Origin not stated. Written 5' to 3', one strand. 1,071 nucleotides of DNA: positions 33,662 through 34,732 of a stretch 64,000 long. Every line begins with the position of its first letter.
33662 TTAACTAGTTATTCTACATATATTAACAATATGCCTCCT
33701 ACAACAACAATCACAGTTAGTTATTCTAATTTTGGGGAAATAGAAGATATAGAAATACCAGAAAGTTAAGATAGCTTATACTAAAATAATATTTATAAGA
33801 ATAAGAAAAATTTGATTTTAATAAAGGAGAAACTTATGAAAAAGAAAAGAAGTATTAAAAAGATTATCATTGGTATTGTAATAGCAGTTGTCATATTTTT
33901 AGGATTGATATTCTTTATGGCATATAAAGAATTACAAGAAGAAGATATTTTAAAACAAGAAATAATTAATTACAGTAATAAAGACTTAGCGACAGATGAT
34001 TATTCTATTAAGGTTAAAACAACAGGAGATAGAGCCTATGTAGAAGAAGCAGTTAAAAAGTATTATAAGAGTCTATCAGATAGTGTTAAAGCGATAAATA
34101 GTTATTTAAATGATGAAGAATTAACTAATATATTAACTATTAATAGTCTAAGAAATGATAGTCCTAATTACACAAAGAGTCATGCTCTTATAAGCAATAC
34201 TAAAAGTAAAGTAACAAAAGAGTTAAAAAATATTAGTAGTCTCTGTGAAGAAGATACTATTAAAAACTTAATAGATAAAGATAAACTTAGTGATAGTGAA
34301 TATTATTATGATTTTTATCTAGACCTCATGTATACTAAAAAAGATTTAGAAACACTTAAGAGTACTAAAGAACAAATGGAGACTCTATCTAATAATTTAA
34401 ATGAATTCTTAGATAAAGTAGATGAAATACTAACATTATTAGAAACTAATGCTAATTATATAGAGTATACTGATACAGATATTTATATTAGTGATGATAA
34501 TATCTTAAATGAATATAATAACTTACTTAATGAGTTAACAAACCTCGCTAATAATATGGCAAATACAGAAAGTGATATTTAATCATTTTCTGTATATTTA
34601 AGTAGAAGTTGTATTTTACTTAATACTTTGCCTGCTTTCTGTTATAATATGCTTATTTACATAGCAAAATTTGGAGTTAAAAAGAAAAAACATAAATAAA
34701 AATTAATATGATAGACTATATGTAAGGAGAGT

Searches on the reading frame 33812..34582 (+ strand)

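Call 102: search_protein_families(library=ncbifam, max_evalue=1, proteins=[window:33812-34582:+])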
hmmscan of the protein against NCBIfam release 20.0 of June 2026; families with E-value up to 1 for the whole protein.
window:33812-34582:+ (256 aa): 5 families
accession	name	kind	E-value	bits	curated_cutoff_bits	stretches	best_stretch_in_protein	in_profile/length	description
TIGR04370.1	glyco_rpt_poly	subfamily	0.025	13.6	40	1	8-53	203-249/396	oligosaccharide repeat unit polymerase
NF033904.1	LlsX_fam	subfamily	0.039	14.1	29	1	11-45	3-36/90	LlsX family protein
NF008217.0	PRK10984.1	equivalog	0.12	12.3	117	0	163-216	66-120/133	sigma factor-binding protein Crl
NF005468.0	PRK07062.1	equivalog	0.13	11.8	266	1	67-119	102-153/265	SDR family oxidoreductase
TIGR04197.1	T7SS_SACOL2603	subfamily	0.38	11.3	26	0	109-146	35-72/85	TIGR04197 family type VII secretion effector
